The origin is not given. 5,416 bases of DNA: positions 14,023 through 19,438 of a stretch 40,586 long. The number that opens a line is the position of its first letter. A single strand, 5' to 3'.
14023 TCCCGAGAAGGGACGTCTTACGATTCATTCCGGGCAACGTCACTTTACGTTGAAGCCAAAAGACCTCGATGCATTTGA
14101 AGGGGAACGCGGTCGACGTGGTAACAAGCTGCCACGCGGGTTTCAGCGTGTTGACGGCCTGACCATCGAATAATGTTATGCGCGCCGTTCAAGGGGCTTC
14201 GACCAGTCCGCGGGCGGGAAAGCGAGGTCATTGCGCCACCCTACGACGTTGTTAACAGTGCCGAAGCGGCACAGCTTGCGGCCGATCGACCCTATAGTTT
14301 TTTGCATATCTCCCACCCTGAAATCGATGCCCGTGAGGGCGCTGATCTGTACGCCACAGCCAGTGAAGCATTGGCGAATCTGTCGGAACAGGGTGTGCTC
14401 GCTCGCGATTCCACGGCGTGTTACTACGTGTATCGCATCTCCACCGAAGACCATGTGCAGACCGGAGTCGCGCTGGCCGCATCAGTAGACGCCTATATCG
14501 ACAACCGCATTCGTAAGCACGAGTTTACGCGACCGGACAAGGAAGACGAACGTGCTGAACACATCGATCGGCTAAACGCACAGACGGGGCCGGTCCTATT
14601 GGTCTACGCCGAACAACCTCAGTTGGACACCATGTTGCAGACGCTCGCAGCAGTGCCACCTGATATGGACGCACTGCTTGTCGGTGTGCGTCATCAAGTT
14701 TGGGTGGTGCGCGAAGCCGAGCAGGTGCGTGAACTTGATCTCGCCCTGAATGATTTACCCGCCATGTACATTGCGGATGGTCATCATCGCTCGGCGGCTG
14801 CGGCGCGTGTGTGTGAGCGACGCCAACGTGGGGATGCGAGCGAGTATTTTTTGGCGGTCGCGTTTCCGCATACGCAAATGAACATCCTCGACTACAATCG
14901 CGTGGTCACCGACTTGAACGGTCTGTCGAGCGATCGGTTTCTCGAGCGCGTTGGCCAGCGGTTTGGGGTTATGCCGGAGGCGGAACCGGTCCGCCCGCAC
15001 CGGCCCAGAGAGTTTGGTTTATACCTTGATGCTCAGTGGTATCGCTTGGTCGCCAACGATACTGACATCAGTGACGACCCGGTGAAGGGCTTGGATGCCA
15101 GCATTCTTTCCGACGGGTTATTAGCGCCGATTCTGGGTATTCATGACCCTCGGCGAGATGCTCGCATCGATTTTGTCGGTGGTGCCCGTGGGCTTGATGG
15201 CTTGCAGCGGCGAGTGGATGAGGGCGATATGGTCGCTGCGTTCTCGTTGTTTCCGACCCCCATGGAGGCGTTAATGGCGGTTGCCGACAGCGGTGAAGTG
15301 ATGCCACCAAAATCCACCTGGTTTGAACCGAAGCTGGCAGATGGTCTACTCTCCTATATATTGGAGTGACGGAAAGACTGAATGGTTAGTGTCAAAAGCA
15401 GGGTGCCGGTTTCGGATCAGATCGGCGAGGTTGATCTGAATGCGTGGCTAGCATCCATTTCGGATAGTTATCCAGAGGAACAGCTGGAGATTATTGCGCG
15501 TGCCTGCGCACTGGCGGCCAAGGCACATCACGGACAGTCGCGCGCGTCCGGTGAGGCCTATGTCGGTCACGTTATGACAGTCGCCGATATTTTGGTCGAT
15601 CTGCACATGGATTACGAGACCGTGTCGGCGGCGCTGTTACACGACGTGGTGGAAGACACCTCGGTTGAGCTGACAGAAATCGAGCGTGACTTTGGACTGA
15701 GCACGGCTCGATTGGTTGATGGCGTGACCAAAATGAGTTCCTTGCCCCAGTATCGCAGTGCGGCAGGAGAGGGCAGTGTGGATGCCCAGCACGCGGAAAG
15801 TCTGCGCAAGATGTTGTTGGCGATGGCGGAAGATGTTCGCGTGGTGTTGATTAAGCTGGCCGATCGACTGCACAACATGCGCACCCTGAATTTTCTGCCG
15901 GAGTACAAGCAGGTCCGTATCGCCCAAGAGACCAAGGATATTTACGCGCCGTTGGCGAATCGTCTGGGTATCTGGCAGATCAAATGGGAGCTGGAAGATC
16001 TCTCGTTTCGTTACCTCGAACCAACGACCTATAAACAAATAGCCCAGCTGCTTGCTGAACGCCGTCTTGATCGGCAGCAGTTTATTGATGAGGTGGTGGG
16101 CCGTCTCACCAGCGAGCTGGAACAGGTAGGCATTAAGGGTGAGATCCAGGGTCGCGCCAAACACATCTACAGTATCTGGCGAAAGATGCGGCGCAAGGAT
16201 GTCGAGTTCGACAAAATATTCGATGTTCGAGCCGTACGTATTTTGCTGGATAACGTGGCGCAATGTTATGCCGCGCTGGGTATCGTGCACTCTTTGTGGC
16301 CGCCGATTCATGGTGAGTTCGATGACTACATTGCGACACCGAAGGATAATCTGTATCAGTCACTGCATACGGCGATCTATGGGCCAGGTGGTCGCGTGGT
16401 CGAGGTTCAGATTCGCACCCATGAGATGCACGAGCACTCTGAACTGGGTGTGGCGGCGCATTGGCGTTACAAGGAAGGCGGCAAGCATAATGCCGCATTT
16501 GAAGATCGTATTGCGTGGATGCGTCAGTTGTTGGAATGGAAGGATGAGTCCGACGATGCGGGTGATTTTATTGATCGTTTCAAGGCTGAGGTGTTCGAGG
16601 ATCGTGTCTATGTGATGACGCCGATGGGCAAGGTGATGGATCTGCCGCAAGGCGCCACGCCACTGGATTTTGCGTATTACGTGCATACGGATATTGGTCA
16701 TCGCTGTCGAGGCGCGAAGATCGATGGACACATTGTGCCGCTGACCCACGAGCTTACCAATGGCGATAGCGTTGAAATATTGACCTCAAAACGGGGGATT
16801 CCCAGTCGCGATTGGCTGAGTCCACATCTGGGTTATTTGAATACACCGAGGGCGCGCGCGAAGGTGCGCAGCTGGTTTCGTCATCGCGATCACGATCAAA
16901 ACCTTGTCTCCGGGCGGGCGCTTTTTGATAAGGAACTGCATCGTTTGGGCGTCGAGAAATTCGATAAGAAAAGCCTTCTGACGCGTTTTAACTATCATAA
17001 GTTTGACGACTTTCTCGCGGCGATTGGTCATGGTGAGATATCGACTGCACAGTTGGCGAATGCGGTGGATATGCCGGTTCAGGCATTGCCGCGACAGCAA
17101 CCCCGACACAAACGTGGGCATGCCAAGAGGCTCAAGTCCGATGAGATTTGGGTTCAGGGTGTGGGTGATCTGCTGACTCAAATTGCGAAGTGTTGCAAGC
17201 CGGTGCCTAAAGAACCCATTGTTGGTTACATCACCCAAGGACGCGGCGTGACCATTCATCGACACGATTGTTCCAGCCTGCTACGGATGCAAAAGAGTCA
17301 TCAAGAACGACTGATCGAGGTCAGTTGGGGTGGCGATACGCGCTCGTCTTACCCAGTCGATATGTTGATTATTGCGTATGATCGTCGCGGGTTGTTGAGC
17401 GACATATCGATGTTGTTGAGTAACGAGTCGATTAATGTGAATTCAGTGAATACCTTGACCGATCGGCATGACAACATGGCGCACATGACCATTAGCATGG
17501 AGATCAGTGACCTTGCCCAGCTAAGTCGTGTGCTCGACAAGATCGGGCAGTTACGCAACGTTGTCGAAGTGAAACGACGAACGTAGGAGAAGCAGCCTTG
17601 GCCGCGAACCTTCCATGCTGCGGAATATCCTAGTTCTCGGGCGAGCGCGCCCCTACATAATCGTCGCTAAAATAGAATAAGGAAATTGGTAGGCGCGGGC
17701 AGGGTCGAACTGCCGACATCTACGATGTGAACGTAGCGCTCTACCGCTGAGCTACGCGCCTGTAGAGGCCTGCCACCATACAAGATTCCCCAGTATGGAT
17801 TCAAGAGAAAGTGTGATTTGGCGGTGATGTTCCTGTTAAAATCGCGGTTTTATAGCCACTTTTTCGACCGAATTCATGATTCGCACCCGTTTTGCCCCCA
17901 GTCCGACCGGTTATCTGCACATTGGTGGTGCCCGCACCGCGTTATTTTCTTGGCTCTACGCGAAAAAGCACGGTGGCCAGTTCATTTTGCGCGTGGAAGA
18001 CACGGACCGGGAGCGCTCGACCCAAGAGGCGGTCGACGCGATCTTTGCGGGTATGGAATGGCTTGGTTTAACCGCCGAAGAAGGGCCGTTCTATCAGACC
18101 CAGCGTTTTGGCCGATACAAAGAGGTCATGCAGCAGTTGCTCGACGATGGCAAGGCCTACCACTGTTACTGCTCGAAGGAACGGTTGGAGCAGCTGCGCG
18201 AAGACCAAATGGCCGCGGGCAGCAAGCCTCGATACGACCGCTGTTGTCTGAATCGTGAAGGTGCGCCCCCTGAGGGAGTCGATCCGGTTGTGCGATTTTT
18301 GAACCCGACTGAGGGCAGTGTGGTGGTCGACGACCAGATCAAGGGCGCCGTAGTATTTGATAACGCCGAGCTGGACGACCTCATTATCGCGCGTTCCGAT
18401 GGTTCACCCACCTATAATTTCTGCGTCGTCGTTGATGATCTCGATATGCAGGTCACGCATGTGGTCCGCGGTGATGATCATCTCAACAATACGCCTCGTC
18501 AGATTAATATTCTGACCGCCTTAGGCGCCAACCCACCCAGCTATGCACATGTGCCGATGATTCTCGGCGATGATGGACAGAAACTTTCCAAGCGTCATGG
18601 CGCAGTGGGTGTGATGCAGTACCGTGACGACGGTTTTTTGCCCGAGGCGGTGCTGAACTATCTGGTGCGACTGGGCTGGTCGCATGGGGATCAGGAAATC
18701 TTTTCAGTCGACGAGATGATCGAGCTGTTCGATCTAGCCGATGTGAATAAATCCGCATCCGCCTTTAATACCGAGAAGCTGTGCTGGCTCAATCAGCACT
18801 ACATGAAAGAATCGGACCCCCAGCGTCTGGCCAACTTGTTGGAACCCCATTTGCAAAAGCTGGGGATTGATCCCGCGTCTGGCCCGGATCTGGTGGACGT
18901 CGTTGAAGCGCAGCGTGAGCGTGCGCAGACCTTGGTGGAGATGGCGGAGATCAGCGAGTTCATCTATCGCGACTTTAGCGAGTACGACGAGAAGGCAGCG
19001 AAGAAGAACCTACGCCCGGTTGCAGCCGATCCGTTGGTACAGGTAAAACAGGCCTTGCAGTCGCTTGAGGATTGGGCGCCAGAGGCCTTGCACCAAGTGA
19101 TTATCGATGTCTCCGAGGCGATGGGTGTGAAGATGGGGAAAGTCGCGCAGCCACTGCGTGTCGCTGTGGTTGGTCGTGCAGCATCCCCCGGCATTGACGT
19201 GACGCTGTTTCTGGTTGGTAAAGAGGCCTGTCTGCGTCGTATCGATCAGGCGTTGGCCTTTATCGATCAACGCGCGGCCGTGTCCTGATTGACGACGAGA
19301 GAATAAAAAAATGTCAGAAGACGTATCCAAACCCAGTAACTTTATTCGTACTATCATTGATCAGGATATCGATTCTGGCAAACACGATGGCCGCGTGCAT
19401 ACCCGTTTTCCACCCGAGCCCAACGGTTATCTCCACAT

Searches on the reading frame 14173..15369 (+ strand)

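Call 10: search_protein_families(library=pfam, proteins=[window:14173-15369:+], max_evalue=0.001)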
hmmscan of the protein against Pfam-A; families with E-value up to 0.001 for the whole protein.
window:14173-15369:+ (398 aa): 1 family
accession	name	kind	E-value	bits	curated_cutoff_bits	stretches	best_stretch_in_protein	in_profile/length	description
PF06245.16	DUF1015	-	1.1e-90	304.3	25.8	1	4-310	2-325/325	Protein of unknown function (DUF1015)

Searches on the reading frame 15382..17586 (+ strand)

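Call 10: search_protein_families(library=pfam, proteins=[window:15382-17586:+], max_evalue=0.001)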
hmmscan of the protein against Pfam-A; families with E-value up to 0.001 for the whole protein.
window:15382-17586:+ (734 aa): 8 families
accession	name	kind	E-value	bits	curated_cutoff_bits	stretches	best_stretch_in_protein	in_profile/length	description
PF13328.12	HD_4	-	2.7e-56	190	27.2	1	41-198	1-156/156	HD domain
PF04607.23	RelA_SpoT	-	1.4e-41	141.7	27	1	257-367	1-112/113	Region found in RelA / SpoT proteins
PF13291.12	ACT_4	-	1.4e-21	77.4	27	1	654-732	2-80/80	ACT domain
PF02824.27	TGS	-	2.7e-21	75.8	22.2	1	409-468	1-60/60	TGS domain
PF19296.4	RelA_AH_RIS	-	1.2e-10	42.2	23.8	1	488-629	6-171/185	RelA/SpoT, AH and RIS domains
PF01966.28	HD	-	1.2e-07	32.5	22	1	61-166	2-116/116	HD domain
PF01842.31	ACT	-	6.8e-07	29.4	27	1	663-725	5-65/66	ACT domain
PF22629.2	ACT_AHAS_ss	-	1.1e-06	29.1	27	1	663-728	3-66/67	AHAS small subunit-like ACT domain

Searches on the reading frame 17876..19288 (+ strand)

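Call 7: search_protein_families(library=ncbifam, proteins=[window:17876-19288:+], max_evalue=1e-10)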
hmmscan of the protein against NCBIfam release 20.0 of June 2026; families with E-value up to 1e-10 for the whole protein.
window:17876-19288:+ (470 aa): 10 families
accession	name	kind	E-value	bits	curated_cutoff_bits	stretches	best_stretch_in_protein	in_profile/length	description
TIGR00464.1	gltX_bact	equivalog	2.1e-183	610.5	289.95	1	2-460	2-468/470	glutamate--tRNA ligase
TIGR03838.1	queuosine_YadB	equivalog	2.2e-74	250.3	276.7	1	3-253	2-246/272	tRNA glutamyl-Q(34) synthetase GluQRS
NF004314.0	PRK05710.1-3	equivalog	1.7e-72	244.3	256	1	3-258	8-254/297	tRNA glutamyl-Q(34) synthetase GluQRS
NF004315.1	PRK05710.1-4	equivalog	5.5e-67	226.1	250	1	4-262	1-273/274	tRNA glutamyl-Q(34) synthetase GluQRS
NF004313.0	PRK05710.1-2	equivalog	1.7e-56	191.6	380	1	3-251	6-256/299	tRNA glutamyl-Q(34) synthetase GluQRS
NF004312.0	PRK05710.1-1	equivalog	2.9e-46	158.2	453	1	5-247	17-247/306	tRNA glutamyl-Q(34) synthetase GluQRS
NF003169.0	PRK04156.1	equivalog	8.6e-42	143.5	516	1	2-114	102-215/567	glutamate--tRNA ligase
TIGR00463.1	gltX_arch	equivalog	9.3e-38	130.1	401.75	1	4-238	96-331/560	glutamate--tRNA ligase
NF011291.0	PRK14703.1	equivalog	2e-22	79.2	681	1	2-121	32-151/769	glutamine--tRNA ligase/YqeY domain fusion protein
TIGR00440.1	glnS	equivalog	9.9e-21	74.2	425.8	1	2-120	1-119/524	glutamine--tRNA ligase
